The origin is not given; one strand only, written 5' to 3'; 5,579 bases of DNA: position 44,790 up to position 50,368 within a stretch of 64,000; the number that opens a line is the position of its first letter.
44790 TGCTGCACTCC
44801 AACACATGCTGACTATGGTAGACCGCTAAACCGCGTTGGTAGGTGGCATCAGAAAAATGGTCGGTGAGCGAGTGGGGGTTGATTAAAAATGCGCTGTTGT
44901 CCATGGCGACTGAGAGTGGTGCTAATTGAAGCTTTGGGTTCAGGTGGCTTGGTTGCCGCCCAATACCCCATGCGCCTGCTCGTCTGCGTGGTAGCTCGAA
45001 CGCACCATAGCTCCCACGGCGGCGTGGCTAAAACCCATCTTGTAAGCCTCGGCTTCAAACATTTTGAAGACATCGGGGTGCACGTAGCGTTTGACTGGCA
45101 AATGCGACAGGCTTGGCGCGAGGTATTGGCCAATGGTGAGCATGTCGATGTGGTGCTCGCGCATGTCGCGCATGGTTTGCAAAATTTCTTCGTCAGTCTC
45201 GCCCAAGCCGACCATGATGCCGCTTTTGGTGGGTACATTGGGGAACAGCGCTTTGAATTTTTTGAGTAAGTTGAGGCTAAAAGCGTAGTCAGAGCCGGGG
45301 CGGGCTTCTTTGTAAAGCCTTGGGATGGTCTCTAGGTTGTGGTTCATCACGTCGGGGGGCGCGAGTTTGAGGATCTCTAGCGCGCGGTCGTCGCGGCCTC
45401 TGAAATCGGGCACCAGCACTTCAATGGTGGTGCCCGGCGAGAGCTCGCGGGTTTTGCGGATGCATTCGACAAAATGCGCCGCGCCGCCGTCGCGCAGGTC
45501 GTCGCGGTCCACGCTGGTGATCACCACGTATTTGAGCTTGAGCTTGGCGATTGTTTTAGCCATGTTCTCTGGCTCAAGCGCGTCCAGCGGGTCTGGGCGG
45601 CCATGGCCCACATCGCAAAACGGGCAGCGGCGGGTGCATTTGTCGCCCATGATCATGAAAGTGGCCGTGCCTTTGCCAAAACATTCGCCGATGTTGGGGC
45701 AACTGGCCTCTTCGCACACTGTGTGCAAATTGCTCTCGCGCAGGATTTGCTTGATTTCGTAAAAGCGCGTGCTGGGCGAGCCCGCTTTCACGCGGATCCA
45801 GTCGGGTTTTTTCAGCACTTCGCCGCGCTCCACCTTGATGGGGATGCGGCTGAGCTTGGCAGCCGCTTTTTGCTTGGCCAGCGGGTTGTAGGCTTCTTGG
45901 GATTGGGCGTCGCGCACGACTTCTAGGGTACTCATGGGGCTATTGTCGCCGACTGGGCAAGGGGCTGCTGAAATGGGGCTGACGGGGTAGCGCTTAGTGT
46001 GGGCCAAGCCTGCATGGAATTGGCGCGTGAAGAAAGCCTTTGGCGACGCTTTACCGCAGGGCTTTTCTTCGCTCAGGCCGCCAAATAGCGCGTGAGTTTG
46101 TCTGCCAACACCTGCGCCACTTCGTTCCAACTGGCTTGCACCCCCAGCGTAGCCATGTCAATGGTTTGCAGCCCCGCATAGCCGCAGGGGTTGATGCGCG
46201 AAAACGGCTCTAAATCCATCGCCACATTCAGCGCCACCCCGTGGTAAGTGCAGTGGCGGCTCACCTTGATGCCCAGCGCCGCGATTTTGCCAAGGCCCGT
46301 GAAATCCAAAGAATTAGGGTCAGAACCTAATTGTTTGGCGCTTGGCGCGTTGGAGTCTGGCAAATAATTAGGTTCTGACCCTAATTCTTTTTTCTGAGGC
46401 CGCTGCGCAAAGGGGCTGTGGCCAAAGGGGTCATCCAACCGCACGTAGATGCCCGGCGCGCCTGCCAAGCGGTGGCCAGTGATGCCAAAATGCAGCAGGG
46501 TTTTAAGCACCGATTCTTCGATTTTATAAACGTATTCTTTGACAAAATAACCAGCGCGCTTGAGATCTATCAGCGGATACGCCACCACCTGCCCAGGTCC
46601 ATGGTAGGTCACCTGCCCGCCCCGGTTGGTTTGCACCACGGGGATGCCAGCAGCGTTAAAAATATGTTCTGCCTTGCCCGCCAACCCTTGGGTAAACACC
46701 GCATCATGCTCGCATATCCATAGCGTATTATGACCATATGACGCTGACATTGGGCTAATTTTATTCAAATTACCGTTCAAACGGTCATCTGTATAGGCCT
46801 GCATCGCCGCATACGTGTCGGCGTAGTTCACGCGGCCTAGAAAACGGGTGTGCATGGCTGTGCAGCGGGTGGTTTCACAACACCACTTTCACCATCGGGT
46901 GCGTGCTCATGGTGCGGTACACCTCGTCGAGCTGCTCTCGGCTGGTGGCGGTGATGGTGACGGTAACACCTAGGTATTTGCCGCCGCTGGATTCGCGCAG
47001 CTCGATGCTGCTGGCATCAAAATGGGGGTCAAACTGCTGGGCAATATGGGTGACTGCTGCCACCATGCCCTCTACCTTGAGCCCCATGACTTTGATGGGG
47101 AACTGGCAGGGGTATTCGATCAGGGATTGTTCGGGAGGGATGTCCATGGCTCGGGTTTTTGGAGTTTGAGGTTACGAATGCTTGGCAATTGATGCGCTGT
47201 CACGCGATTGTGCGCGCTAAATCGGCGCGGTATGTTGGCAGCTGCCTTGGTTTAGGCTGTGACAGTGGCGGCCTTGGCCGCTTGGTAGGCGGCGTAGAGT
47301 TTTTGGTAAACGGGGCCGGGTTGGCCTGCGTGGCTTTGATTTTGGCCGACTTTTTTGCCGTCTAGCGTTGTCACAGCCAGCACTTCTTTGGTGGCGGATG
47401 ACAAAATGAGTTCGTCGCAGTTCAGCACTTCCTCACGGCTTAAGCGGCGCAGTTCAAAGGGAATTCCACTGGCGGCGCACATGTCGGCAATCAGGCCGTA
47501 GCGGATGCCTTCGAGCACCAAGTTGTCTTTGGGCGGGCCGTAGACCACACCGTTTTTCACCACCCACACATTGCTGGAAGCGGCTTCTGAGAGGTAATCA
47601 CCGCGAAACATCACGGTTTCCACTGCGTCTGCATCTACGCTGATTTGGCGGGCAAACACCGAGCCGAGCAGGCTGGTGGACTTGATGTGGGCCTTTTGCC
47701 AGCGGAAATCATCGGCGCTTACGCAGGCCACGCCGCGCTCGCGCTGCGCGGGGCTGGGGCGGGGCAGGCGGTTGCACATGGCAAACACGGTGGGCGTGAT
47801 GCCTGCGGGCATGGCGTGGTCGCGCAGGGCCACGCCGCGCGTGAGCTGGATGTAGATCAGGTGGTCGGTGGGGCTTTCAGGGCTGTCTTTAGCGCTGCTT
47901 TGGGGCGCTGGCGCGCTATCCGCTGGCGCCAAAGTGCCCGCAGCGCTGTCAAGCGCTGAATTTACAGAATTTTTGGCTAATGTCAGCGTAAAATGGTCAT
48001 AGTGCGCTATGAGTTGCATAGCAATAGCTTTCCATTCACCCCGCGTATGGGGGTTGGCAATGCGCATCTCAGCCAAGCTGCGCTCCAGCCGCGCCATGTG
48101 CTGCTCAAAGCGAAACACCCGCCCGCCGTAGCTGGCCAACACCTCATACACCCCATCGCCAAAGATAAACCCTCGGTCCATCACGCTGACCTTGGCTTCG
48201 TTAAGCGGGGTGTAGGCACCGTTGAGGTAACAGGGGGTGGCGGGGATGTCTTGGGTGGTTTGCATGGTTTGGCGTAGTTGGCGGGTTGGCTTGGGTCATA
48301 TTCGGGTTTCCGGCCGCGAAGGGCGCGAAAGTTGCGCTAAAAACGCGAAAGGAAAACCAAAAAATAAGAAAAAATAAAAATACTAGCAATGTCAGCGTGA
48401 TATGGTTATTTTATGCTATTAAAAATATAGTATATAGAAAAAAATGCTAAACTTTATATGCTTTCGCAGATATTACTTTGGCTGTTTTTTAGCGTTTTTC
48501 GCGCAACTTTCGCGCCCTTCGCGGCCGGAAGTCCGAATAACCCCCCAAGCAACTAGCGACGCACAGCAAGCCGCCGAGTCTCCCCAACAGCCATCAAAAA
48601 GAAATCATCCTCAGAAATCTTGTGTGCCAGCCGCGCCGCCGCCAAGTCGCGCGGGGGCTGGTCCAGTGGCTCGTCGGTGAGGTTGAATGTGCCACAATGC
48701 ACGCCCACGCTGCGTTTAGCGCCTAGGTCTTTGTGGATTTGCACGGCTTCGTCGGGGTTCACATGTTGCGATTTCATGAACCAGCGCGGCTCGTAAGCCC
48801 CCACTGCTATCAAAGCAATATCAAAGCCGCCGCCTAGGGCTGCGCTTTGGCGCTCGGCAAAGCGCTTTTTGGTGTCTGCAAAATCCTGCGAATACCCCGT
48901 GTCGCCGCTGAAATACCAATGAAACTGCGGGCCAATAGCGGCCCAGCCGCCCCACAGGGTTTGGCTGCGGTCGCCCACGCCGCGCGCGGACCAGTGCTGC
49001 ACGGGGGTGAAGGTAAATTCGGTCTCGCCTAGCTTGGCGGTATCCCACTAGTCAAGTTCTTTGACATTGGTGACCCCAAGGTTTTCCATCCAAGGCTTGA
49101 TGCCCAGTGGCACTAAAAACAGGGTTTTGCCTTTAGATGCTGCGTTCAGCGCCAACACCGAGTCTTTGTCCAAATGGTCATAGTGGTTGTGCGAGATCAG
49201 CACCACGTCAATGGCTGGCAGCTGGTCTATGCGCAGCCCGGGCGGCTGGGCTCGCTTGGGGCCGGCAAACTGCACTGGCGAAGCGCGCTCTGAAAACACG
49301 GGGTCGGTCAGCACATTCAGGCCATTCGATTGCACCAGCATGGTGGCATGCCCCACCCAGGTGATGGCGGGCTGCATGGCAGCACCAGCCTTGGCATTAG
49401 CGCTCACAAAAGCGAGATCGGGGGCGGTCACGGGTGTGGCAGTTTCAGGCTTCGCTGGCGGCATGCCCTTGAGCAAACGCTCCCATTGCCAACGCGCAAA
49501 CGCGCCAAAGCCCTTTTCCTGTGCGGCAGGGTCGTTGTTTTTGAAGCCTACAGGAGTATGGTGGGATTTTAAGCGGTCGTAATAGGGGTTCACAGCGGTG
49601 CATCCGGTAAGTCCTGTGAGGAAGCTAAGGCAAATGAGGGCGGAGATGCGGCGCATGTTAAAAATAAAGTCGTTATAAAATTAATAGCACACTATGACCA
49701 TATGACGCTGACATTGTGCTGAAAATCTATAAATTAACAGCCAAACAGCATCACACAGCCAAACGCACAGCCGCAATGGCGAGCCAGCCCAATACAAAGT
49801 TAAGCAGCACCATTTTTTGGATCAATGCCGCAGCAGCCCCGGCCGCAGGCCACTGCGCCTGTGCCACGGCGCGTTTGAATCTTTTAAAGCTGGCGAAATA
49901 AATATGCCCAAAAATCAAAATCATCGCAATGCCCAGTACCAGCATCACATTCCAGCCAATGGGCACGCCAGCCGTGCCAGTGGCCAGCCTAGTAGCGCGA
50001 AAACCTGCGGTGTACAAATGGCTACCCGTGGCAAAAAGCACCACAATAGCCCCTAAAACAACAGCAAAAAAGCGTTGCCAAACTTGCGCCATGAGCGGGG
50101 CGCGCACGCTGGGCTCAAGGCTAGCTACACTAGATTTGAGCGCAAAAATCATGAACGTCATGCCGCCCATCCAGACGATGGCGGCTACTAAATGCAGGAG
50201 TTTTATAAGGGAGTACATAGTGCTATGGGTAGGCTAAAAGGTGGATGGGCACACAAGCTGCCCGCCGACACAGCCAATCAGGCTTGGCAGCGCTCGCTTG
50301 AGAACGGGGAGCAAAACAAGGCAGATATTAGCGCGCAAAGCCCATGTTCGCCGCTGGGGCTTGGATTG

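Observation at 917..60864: Dispersed ~45-70 bp repeat family (9 copies in 64 kb), mostly pointing into the start of the next gene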

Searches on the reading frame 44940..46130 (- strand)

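Call 17: search_protein_families(library=pfam, proteins=[window:44940-46130:-], max_evalue=0.01)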
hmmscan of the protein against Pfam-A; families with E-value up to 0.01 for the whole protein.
window:44940-46130:- (396 aa): 2 families
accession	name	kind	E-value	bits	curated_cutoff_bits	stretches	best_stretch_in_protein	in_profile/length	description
PF04055.27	Radical_SAM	-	4.9e-27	95.6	29.5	1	159-322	1-165/166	Radical SAM superfamily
PF16881.10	LIAS_N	-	2.1e-07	31.7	27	1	97-144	50-96/96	N-terminal domain of lipoyl synthase of Radical_SAM family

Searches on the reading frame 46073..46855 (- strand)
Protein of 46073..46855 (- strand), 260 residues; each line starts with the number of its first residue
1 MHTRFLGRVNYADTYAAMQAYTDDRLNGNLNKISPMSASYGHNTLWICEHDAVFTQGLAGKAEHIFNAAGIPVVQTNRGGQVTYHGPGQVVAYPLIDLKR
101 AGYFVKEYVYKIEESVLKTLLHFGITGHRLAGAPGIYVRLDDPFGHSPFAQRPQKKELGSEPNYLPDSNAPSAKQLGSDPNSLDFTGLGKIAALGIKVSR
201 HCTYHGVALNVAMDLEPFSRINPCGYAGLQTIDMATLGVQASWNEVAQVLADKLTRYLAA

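Call 17: search_protein_families(library=pfam, proteins=[window:46073-46855:-], max_evalue=0.01)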
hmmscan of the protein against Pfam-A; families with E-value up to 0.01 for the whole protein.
window:46073-46855:- (260 aa): 1 family
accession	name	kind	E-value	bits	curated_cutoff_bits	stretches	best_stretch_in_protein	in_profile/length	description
PF21948.1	LplA-B_cat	-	8.5e-27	94.8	27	1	41-254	21-199/200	Lipoyl protein ligase A/B catalytic domain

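Call 48: find_homologous_proteins(query=window:46073-46855:-, max_evalue=1e-40)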
Query window:46073-46855:- (260 aa): 8000 proteins with E <= 1e-40 among 8000 candidates; the best 120 are listed.
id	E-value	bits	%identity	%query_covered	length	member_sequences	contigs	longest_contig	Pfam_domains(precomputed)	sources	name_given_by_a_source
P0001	7.9e-159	546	91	100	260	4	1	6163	PF21948.2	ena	-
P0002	5.2e-158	543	90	100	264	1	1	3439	PF21948.2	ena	-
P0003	4.3e-143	494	86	100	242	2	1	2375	PF21948.2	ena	-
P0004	1.3e-138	479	84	99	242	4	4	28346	PF21948.2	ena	-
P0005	4.2e-109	383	66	100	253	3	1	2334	PF21948.2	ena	-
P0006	7.9e-109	382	66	100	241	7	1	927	PF21948.2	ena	-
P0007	8.6e-109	382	66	100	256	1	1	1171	PF21948.2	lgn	-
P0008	5.0e-108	379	70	99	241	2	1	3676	PF21948.2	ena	-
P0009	1.0e-107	378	66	100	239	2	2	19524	PF21948.2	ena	-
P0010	1.2e-107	378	66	100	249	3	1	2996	PF21948.2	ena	-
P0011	1.3e-107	378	66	100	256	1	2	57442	PF21948.2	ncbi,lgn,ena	-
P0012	2.2e-107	377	67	100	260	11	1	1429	PF21948.2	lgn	-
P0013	2.4e-107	377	67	100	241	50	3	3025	PF21948.2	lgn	-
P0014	3.5e-107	376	67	100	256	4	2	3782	PF21948.2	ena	-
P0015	4.7e-107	376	66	100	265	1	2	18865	PF21948.2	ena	-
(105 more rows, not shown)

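Call 50: find_encoding_contigs(protein=P0004, flank=10000, max_places=4)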
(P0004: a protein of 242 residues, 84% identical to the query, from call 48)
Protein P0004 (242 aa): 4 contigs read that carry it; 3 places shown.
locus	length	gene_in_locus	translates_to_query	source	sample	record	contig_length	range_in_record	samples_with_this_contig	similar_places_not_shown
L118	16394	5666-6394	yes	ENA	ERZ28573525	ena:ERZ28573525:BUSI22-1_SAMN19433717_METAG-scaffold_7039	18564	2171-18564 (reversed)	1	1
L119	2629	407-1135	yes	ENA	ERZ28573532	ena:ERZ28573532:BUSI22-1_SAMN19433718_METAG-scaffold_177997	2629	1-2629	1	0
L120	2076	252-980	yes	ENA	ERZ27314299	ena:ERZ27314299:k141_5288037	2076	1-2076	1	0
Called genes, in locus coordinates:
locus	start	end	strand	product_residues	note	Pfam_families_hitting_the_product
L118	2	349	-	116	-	?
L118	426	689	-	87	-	PF00137:ATP-synt_C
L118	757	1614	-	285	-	PF00119:ATP-synt_A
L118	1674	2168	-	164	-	PF03899:ATP-synt_I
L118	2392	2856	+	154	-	PF05425:CopD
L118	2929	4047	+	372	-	PF13483:Lactamase_B_3, PF12706:Lactamase_B_2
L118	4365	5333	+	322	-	PF01063:Aminotran_4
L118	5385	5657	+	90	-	PF04359:DUF493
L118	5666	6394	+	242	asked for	PF21948:LplA-B_cat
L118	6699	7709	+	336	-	PF03401:TctC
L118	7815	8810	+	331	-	PF16881:LIAS_N (weak), PF04055:Radical_SAM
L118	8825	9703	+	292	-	PF00892:EamA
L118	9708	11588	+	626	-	PF00656:Peptidase_C14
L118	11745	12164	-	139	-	-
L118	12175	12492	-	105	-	-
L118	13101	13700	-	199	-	PF00656:Peptidase_C14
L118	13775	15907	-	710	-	PF08239:SH3_3 (weak), PF00656:Peptidase_C14, PF14326:DUF4384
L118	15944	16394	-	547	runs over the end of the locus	PF05226:CHASE2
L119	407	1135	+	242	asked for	PF21948:LplA-B_cat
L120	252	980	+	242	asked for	PF21948:LplA-B_cat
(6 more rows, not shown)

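Call 51: find_encoding_contigs(protein=P0001, flank=6000, max_places=3)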
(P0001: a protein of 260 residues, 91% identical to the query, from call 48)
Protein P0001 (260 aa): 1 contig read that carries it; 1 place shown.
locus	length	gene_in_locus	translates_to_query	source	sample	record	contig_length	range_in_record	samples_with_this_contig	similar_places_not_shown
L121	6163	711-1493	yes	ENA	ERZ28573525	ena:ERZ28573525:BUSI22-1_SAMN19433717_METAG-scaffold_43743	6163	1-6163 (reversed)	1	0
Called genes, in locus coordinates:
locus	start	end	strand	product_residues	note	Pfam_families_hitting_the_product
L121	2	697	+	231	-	?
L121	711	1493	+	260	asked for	PF21948:LplA-B_cat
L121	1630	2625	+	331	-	PF16881:LIAS_N (weak), PF04055:Radical_SAM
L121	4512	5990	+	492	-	PF00176:SNF2-rel_dom, PF00270:DEAD (weak), PF04851:ResIII, PF00271:Helicase_C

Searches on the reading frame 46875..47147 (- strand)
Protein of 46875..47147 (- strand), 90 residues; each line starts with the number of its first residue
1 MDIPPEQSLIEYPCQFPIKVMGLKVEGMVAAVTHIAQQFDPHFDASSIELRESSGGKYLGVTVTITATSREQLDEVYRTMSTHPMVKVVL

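Call 17: search_protein_families(library=pfam, proteins=[window:46875-47147:-], max_evalue=0.01)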
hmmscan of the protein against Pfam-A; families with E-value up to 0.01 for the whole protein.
window:46875-47147:- (90 aa): 1 family
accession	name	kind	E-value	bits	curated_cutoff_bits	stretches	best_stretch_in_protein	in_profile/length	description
PF04359.20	DUF493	-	6.9e-31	107.1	24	1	8-90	2-84/84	Protein of unknown function (DUF493)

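Call 26: find_encoding_contigs(protein=window:46875-47147:-, flank=6000, max_places=10)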
Protein window:46875-47147:- (90 aa): 3 contigs read that carry it; 2 places shown.
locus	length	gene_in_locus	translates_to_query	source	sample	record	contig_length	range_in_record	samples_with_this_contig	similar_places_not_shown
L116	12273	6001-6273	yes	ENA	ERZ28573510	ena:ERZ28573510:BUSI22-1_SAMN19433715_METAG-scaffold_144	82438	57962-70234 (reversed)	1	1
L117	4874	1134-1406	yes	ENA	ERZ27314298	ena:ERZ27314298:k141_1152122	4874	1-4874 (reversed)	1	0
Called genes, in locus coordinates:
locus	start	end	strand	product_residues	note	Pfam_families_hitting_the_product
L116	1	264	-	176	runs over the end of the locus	PF00213:OSCP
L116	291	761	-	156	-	PF00430:ATP-synt_B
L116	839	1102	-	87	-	PF00137:ATP-synt_C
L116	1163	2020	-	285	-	PF00119:ATP-synt_A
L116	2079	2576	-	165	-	PF03899:ATP-synt_I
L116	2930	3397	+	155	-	PF05425:CopD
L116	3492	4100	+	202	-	PF13483:Lactamase_B_3, PF12706:Lactamase_B_2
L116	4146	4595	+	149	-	PF12706:Lactamase_B_2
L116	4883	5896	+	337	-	PF01063:Aminotran_4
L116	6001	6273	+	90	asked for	PF04359:DUF493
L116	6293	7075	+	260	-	PF21948:LplA-B_cat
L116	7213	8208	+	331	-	PF16881:LIAS_N (weak), PF04055:Radical_SAM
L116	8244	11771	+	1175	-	PF00176:SNF2-rel_dom, PF00270:DEAD (weak), PF04851:ResIII, PF00271:Helicase_C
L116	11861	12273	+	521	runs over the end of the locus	PF07804:HipA_C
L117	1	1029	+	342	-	?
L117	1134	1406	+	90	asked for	PF04359:DUF493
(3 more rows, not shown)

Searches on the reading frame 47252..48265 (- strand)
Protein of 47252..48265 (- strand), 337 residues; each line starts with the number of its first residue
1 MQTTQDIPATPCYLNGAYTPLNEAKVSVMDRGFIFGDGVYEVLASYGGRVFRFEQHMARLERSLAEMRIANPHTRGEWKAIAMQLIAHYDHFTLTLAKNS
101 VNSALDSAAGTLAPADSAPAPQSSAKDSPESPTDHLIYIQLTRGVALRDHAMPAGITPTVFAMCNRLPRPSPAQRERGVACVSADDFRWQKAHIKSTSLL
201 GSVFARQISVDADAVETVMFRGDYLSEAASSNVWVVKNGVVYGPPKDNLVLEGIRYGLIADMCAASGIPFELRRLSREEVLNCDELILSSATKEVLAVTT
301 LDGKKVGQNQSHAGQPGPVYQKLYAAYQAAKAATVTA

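Call 17: search_protein_families(library=pfam, proteins=[window:47252-48265:-], max_evalue=0.01)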
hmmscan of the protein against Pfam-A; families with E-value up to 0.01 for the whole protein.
window:47252-48265:- (337 aa): 1 family
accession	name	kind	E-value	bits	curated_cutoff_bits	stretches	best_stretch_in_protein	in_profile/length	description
PF01063.24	Aminotran_4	-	2e-37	129.7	28.5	2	135-299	57-221/223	Amino-transferase class IV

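Call 21: find_related_loci(query=window:47252-48265:-, collection=metagenome_contigs, flank=4000)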
Query window:47252-48265:- (337 aa) in metagenome_contigs; peptide patterns used: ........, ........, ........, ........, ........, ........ (x = any residue, [..] = any of these).
335 stretches matched a pattern; 268 encode a relative of the query (tblastn E <= 1e-3); the best 80 are kept; 80 distinct loci.
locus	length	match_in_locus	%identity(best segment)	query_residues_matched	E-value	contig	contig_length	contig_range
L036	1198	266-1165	65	4-334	2e-156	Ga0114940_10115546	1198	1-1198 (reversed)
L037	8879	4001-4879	62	1-331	5e-133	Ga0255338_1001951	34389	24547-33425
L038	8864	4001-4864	64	7-332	5e-132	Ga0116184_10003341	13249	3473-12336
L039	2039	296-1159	63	7-332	8e-140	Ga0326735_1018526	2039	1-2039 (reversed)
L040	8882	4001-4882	62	4-331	6e-131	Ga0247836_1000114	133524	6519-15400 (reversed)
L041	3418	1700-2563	64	7-332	7e-135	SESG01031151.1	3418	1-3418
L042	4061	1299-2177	62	7-337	2e-133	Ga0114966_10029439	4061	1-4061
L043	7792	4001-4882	62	1-334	2e-130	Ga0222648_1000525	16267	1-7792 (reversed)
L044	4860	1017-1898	62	1-334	2e-131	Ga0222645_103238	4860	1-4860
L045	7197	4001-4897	60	1-333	4e-130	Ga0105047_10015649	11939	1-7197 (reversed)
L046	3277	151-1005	63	6-328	5e-134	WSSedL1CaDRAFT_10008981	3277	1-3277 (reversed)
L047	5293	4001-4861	61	7-331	1e-129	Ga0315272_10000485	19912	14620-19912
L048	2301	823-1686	62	7-332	4e-137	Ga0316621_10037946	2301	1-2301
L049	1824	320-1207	62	3-336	1e-138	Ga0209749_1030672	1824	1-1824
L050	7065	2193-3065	63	3-331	4e-129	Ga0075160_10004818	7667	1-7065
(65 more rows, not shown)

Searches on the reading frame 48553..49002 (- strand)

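Call 17: search_protein_families(library=pfam, proteins=[window:48553-49002:-], max_evalue=0.01)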
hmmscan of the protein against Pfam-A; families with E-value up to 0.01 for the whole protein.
window:48553-49002:- (149 aa): 1 family
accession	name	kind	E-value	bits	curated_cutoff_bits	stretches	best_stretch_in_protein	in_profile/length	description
PF12706.13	Lactamase_B_2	-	3.9e-14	53.1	27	1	2-102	111-199/200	Beta-lactamase superfamily domain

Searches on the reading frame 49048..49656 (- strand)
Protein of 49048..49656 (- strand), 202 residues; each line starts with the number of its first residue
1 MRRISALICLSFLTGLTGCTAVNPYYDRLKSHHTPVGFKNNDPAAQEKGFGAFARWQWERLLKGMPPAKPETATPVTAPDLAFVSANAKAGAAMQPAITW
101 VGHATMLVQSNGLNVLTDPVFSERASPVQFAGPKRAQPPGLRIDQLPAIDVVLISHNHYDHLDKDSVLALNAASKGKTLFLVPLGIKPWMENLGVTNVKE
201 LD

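Call 17: search_protein_families(library=pfam, proteins=[window:49048-49656:-], max_evalue=0.01)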
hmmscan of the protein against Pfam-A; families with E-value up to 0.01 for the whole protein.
window:49048-49656:- (202 aa): 3 families
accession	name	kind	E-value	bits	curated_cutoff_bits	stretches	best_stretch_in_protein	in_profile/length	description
PF12706.13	Lactamase_B_2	-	7e-12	45.8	27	1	114-195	2-75/200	Beta-lactamase superfamily domain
PF13483.12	Lactamase_B_3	-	8.8e-11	42.5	24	1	98-167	2-55/160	Beta-lactamase superfamily domain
PF00753.33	Lactamase_B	-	0.00015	22.2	22.7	1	99-161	2-56/196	Metallo-beta-lactamase superfamily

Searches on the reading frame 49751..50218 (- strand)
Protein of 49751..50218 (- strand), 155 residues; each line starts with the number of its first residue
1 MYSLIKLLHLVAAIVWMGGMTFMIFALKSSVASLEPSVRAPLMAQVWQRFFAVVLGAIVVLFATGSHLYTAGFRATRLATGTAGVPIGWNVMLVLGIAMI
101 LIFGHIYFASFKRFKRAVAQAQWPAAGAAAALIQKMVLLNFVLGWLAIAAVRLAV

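Call 17: search_protein_families(library=pfam, proteins=[window:49751-50218:-], max_evalue=0.01)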
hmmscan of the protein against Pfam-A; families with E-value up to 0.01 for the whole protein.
window:49751-50218:- (155 aa): 2 families
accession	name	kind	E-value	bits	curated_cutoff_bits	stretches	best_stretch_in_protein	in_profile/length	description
PF05425.18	CopD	-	1.7e-07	32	32.1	1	45-151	2-102/105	Copper resistance protein D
PF03653.18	UPF0093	-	0.0026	18.5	34.2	1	1-119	4-116/146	Uncharacterised protein family (UPF0093)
